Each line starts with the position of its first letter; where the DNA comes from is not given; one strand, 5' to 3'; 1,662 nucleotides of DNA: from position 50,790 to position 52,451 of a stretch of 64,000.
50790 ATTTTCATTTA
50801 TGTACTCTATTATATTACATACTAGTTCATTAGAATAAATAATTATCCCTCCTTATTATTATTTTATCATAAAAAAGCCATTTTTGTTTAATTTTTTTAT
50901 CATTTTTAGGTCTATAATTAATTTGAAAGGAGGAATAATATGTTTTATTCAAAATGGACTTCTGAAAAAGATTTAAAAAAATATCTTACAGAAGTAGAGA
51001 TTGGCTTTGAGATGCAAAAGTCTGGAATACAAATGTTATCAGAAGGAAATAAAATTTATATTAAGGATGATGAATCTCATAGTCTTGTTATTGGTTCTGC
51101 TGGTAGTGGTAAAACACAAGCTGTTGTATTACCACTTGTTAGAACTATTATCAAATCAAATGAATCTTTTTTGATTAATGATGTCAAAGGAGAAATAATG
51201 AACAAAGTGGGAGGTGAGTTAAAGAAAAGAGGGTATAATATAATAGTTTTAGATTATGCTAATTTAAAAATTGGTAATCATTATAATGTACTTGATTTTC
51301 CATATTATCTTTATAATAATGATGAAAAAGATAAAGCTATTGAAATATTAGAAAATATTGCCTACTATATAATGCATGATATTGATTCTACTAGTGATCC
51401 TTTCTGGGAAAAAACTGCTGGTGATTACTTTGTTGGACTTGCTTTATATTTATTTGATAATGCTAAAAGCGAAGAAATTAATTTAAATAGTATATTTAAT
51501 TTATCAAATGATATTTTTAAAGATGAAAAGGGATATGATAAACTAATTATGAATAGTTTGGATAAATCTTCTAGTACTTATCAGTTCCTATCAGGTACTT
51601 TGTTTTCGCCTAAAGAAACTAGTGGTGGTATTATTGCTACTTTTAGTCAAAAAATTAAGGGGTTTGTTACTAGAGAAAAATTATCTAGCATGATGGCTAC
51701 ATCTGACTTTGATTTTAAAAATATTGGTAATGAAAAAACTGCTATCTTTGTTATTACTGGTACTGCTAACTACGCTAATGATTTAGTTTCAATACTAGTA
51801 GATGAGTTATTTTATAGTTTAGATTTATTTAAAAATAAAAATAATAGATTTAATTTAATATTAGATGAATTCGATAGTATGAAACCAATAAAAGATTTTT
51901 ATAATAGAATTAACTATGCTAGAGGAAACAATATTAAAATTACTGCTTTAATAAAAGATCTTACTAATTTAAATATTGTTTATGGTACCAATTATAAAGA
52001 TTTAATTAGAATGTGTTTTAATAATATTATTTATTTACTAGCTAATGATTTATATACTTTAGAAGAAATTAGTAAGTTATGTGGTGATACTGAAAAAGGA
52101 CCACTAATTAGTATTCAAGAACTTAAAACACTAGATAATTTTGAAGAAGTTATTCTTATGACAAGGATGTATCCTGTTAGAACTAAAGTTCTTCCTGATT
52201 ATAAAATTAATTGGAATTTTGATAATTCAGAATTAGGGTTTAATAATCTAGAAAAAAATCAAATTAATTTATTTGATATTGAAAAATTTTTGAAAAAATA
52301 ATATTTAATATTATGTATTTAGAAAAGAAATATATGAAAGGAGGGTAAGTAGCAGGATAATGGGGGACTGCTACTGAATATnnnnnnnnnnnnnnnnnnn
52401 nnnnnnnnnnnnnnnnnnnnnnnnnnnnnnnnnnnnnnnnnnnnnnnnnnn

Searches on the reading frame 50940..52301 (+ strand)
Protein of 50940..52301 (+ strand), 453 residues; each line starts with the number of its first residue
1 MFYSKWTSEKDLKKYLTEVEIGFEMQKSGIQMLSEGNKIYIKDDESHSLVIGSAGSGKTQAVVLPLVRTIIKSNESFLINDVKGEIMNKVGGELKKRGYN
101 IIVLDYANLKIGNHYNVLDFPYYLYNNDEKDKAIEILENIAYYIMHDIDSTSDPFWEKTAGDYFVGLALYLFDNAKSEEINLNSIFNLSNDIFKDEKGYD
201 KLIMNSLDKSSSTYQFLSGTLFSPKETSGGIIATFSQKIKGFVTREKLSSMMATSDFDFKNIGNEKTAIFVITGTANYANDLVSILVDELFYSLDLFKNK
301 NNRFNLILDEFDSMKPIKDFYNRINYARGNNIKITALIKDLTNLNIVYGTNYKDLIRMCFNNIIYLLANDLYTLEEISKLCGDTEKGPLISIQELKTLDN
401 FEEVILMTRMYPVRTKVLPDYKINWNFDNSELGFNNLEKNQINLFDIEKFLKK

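Call 16: search_protein_families(library=pfam, proteins=[window:50940-52301:+], max_evalue=0.01)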
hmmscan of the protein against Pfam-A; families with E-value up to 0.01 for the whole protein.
window:50940-52301:+ (453 aa): 5 families
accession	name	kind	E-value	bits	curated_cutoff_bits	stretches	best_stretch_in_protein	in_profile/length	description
PF02534.20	T4SS-DNA_transf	-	1.3e-40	140.1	20.1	1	32-384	31-385/468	Type IV secretory system Conjugative DNA transfer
PF10412.15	TrwB_AAD_bind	-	2.7e-13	50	20.5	2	138-385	91-327/387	Type IV secretion-system coupling protein DNA-binding domain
PF12696.13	TraG-D_C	-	9.7e-12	45.4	22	1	304-385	2-83/126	TraM recognition site of TraD and TraG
PF01935.23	DUF87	-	6.7e-05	23.5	23.2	1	39-158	16-139/220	Helicase HerA, central domain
PF00270.35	DEAD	-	0.00027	21.2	26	1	26-103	4-73/167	DEAD/DEAH box helicase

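Call 17: search_protein_families(library=ncbifam, proteins=[window:50940-52301:+], max_evalue=0.01)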
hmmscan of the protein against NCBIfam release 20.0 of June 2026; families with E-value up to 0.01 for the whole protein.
window:50940-52301:+ (453 aa): 11 families
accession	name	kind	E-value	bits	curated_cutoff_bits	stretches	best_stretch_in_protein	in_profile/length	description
NF045973.1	conju_CD1115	equivalog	5.2e-55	187.1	250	1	33-383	12-374/442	VirD4-like conjugal transfer protein, CD1115 family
NF010472.0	PRK13897.1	equivalog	6.5e-15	54.7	728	1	4-383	124-487/657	type IV secretion system component VirD4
NF010453.0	PRK13880.1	subfamily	2.9e-11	42.3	586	1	34-384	157-520/630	conjugal transfer coupling protein TraG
TIGR02767.1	TraG-Ti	equivalog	2.3e-09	36.6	686.2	1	44-384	210-547/623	Ti-type conjugative transfer system protein TraG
NF010394.0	PRK13822.1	subfamily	6.6e-08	31.8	443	1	44-384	223-560/643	conjugal transfer coupling protein TraG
NF010450.0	PRK13876.1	subfamily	3.7e-07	28.8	674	0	25-172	124-261/667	IncP-type conjugal transfer protein TraG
NF010424.0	PRK13850.1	equivalog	2.1e-06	26.3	681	1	40-98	133-189/670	type IV secretion system ATPase VirD4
TIGR02759.1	TraD_Ftype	equivalog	1.3e-05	24.2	521.35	0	28-182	160-295/566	type IV conjugative transfer system coupling protein TraD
TIGR03743.1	SXT_TraD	subfamily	2.8e-05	22.8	366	0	298-384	482-568/636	conjugative transfer system coupling protein TraD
NF041326.1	Bacteroid_MobC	subfamily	9e-05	21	900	1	298-364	452-517/655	conjugal transfer protein MobC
TIGR03754.1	conj_TOL_TraD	equivalog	0.0009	17.9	647.55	0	18-98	153-234/643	type IV conjugative transfer system coupling protein TraD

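Call 18: find_encoding_contigs(protein=window:50940-52301:+, flank=10000, max_places=10)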
Protein window:50940-52301:+ (453 aa): 3 contigs read that carry it; 3 places shown.
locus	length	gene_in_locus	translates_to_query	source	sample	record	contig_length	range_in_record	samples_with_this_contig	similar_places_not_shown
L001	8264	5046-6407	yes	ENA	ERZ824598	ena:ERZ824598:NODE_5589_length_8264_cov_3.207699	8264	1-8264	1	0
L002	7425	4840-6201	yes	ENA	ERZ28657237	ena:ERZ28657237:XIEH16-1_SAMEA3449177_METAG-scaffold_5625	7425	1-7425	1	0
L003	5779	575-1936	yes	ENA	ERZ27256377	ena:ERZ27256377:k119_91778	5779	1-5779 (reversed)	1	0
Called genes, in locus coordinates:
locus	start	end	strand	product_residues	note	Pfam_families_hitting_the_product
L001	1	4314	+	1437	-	?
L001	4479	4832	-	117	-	PF12833:HTH_18, PF00165:HTH_AraC (weak)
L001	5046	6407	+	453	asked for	PF02534:T4SS-DNA_transf, PF10412:TrwB_AAD_bind (weak), PF12696:TraG-D_C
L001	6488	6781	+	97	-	-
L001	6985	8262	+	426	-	?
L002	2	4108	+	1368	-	?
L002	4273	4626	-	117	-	PF12833:HTH_18, PF00165:HTH_AraC (weak)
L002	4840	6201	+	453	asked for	PF02534:T4SS-DNA_transf, PF10412:TrwB_AAD_bind (weak), PF12696:TraG-D_C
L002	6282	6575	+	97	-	-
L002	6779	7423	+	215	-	?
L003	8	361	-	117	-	PF12833:HTH_18, PF00165:HTH_AraC (weak)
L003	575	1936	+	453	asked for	PF02534:T4SS-DNA_transf, PF10412:TrwB_AAD_bind (weak), PF12696:TraG-D_C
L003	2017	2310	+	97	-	-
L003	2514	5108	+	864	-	PF02739:5_3_exonuc_N, PF01367:5_3_exonuc, PF22619:DNA_polI_exo1, PF00476:DNA_pol_A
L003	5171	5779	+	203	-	?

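Call 19: find_homologous_proteins(query=window:50940-52301:+, max_evalue=1e-10)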
Query window:50940-52301:+ (453 aa): 1182 proteins with E <= 1e-10 among 8000 candidates; the best 120 are listed.
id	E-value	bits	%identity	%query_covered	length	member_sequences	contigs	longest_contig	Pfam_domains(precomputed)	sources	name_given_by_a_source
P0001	2.6e-288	974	98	100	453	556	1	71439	PF10412.16,PF02534.21,PF12696.14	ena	-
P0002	6.1e-257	871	88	100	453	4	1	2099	PF10412.16,PF02534.21,PF12696.14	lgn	-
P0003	7.2e-233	791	99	81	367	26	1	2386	PF10412.16,PF02534.21,PF12696.14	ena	-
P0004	3.7e-193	660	65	100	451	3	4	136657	PF10412.16,PF02534.21,PF12696.14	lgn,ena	-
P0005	1.5e-190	652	98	68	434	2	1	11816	PF10412.16,PF02534.21,PF08241.19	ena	-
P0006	4.6e-189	647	64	99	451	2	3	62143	PF10412.16,PF02534.21,PF12696.14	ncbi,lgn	-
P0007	1.2e-187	642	65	99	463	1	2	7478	PF10412.16,PF02534.21,PF12696.14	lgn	-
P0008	6.6e-186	637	64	100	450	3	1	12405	PF10412.16,PF02534.21,PF12696.14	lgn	-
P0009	2.2e-185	635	67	94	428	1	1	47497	PF10412.16,PF02534.21,PF12696.14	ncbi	ncbi:MAG: type IV secretory system conjugative DNA transfer family protein [Bacilli bacterium]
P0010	8.0e-185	633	64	99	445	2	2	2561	PF10412.16,PF02534.21,PF12696.14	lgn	-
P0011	1.9e-184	632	64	99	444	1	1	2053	PF10412.16,PF02534.21,PF12696.14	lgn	-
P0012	5.7e-184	630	64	99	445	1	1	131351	PF10412.16,PF02534.21,PF12696.14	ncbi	ncbi:MAG: type IV secretory system conjugative DNA transfer family protein [Bacilli bacterium]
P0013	5.8e-184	630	63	99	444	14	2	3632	PF10412.16,PF02534.21,PF12696.14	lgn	-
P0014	1.2e-183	629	64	99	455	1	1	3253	PF10412.16,PF02534.21,PF12696.14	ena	-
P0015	1.6e-183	629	63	99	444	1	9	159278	PF10412.16,PF02534.21,PF12696.14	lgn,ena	-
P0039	5.4e-169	581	60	99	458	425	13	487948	PF10412.16,PF02534.21,PF12696.14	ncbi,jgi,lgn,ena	jgi:hypothetical conjugation protein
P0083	8.3e-125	435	46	99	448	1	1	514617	PF10412.16,PF02534.21,PF12696.14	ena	-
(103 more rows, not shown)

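Call 20: find_encoding_contigs(protein=P0004, flank=8000, max_places=2)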
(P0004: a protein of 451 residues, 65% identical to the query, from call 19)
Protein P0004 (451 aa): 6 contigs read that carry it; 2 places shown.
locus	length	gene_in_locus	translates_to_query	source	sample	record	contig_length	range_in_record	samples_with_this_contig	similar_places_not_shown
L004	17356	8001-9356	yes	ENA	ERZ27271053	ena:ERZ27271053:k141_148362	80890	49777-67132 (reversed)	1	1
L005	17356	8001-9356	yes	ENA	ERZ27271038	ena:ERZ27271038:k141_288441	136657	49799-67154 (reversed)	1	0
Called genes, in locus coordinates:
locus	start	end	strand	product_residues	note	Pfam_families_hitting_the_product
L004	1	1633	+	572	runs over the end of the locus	PF03193:RsgA_GTPase (weak)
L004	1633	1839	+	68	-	-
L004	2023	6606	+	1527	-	PF14480:DNA_pol3_a_NI, PF01336:tRNA_anti-codon (weak), PF02811:PHP, PF00929:RNase_T, PF07733:DNA_pol3_alpha, PF17657:DNA_pol3_finger, PF14579:HHH_6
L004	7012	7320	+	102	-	-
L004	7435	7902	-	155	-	PF00165:HTH_AraC (weak), PF12833:HTH_18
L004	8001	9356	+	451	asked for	PF02534:T4SS-DNA_transf, PF10412:TrwB_AAD_bind, PF12696:TraG-D_C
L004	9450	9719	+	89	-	-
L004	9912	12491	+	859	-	PF02739:5_3_exonuc_N, PF01367:5_3_exonuc, PF22619:DNA_polI_exo1, PF00476:DNA_pol_A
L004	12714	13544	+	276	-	PF01149:Fapy_DNA_glyco, PF06831:H2TH, PF06827:zf-FPG_IleRS (faint)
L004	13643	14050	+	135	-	-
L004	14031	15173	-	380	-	PF01467:CTP_transf_like (faint), PF05636:HIGH_NTase1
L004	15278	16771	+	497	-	PF00535:Glycos_transf_2, PF13641:Glyco_tranf_2_3, PF13632:Glyco_trans_2_3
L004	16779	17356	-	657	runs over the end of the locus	PF00884:Sulfatase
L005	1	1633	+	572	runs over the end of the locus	PF03193:RsgA_GTPase (weak)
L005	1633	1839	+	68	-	-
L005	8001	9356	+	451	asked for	PF02534:T4SS-DNA_transf, PF10412:TrwB_AAD_bind, PF12696:TraG-D_C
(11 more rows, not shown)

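Call 21: find_encoding_contigs(protein=P0039, flank=8000, max_places=2)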
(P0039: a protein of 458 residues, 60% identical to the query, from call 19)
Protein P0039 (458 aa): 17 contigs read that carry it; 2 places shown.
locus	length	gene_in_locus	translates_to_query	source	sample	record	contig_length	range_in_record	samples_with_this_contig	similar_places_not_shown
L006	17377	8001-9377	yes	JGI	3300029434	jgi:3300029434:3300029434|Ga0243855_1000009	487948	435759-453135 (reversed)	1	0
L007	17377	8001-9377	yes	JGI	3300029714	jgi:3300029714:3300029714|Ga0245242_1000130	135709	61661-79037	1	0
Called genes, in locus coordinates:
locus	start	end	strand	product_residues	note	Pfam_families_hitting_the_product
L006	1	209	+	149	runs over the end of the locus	-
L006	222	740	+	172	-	-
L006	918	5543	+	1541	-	PF14480:DNA_pol3_a_NI, PF01336:tRNA_anti-codon (weak), PF02811:PHP, PF00929:RNase_T, PF07733:DNA_pol3_alpha, PF17657:DNA_pol3_finger, PF14579:HHH_6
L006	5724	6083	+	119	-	PF13240:Zn_Ribbon_1 (faint)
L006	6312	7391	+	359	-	PF13784:Fic_N, PF02661:Fic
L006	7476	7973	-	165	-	PF00165:HTH_AraC (faint), PF12833:HTH_18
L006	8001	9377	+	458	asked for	PF02534:T4SS-DNA_transf, PF10412:TrwB_AAD_bind, PF12696:TraG-D_C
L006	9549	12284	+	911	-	PF02739:5_3_exonuc_N, PF01367:5_3_exonuc, PF22619:DNA_polI_exo1, PF00476:DNA_pol_A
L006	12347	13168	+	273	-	PF01149:Fapy_DNA_glyco, PF06831:H2TH, PF06827:zf-FPG_IleRS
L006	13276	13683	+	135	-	-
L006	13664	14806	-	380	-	PF05636:HIGH_NTase1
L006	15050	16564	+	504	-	PF00535:Glycos_transf_2, PF13641:Glyco_tranf_2_3, PF13632:Glyco_trans_2_3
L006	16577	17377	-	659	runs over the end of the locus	PF00884:Sulfatase, PF01663:Phosphodiest (faint)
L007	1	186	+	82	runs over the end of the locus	-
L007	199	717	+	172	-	-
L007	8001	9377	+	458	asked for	PF02534:T4SS-DNA_transf, PF10412:TrwB_AAD_bind, PF12696:TraG-D_C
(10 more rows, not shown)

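Call 22: find_encoding_contigs(protein=P0083, flank=8000, max_places=2)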
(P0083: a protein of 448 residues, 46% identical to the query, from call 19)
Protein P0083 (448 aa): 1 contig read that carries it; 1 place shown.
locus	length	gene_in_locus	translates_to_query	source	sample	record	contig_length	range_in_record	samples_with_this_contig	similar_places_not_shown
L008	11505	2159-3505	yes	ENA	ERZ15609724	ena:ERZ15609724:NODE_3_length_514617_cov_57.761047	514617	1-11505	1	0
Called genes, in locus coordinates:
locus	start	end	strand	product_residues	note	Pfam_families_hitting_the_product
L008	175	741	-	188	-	PF05067:Mn_catalase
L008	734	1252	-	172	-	PF12652:CotJB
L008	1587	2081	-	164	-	PF00165:HTH_AraC (faint), PF12833:HTH_18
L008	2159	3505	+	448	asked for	PF02534:T4SS-DNA_transf, PF10412:TrwB_AAD_bind, PF12696:TraG-D_C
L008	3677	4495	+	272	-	-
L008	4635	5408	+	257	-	-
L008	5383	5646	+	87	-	-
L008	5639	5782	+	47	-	-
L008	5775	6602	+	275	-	-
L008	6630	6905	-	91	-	PF10825:DUF2752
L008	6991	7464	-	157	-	PF13240:Zn_Ribbon_1, PF14093:DUF4271 (weak), PF14018:DUF4234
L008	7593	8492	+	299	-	PF00763:THF_DHG_CYH, PF02882:THF_DHG_CYH_C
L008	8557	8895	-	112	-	PF06458:MucBP, PF17965:MucBP_2 (weak), PF18877:SSSPR-51 (weak)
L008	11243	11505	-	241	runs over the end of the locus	PF04203:Sortase (weak)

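Call 32: find_related_loci(query=A2, collection=genome_contigs, flank=10000)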
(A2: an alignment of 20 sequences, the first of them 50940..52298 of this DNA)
Query A2 (453 aa) in genome_contigs; peptide patterns used: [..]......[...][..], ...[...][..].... (x = any residue, [..] = any of these).
97 stretches matched a pattern; 60 encode a relative of the query (tblastn E <= 1e-3); 60 distinct loci.
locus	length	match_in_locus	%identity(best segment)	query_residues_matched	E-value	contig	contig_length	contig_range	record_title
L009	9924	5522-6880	98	1-453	0e+0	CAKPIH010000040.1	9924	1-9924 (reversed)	MAG: uncultured Bacilli bacterium isolate REFINED_METABAT215_TOP10_CONTIGS_1500_ASSEMBLY_K77_MERGED__Hadza_MoBio_hadza-A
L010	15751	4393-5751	96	1-453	0e+0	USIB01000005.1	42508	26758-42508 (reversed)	uncultured Tenericutes bacterium isolate UMGS1739 genome assembly, contig: NODE_215_length_42508_cov_8.094340, whole gen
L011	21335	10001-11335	64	1-448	0e+0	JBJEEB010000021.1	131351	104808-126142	MAG: Bacilli bacterium isolate LOHA07_bin.021 NODE_21_length_131351_cov_11.743153, whole genome shotgun sequence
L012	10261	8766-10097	63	1-448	0e+0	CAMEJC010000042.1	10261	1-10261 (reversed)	MAG: uncultured Tenericutes bacterium isolate SRR15057922_bin.2_metaWRAP_v1.3_MAG genome assembly, contig: ERZ10407413.2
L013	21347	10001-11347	61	1-453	0e+0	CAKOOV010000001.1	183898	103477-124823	MAG: uncultured Bacilli bacterium isolate REFINED_METABAT215_TOP10_CONTIGS_1500_ASSEMBLY_K77_MERGED__Hadza_PheChl_Fiber-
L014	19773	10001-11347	61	1-453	0e+0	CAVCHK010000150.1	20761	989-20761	Paludibacteraceae bacterium isolate G02611-L1_cleanbin_000020 genome assembly, contig: Spades_G02611-L1_contig_680, whol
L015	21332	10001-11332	61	1-448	1e-178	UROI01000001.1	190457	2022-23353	uncultured Tenericutes bacterium isolate UMGS1185 genome assembly, contig: NODE_9_length_190457_cov_12.891220, whole gen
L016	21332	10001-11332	60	1-448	1e-178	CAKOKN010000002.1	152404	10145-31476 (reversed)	MAG: uncultured Bacilli bacterium isolate REFINED_METABAT215_TOP10_CONTIGS_1500_ASSEMBLY_K77_MERGED__Hadza_MoBio_hadza-E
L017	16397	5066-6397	60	1-448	2e-177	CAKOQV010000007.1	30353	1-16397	MAG: uncultured Bacilli bacterium isolate REFINED_METABAT215_TOP10_CONTIGS_1500_ASSEMBLY_K77_MERGED__Nepal_MoBio_Fiber-H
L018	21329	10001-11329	59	1-447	6e-176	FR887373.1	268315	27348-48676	Clostridium sp. CAG:302 genomic scaffold, scf81, whole genome shotgun sequence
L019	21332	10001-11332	59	1-448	2e-175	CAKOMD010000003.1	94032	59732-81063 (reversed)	MAG: uncultured Bacilli bacterium isolate REFINED_METABAT215_TOP10_CONTIGS_1500_ASSEMBLY_K77_MERGED__Nepal_MoBio_Fiber-H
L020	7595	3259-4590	59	1-448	4e-175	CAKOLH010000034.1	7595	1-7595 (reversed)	MAG: uncultured Bacilli bacterium isolate REFINED_METABAT215_TOP10_CONTIGS_1500_ASSEMBLY_K77_MERGED__Hadza_MoBio_hadza-A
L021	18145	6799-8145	62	1-453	0e+0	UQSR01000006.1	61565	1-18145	uncultured Tenericutes bacterium isolate UMGS610 genome assembly, contig: NODE_178_length_61565_cov_10.213981, whole gen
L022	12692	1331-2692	50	1-448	4e-146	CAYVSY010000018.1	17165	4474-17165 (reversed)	MAG TPA_asm: uncultured Muribaculaceae bacterium isolate SRP192927_co2_526 genome assembly, contig: NODE_5401_length_171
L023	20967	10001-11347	47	1-448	8e-138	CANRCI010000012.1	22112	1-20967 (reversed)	MAG: uncultured Bacilli bacterium isolate Lapin-027__bin79 genome assembly, contig: Lapin-027__NODE_2087_length_22112_co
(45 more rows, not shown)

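Call 68: search_protein_families(library=padloc, proteins=[window:50940-52301:+], max_evalue=0.001)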
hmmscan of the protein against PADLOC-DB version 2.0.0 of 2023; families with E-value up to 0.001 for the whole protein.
window:50940-52301:+ (453 aa): 2 families
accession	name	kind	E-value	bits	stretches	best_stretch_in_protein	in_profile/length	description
PDLC04105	HerA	-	7.8e-06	22.7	1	16-129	141-245/576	-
PDLC04140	mad8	-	8.9e-05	20.1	1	44-396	26-280/314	mads_8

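Call 69: search_solved_structures(query=window:50940-52301:+, max_evalue=0.001)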
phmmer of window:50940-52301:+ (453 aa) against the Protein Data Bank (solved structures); distinct sequences matched with E-value up to 0.001: 0.
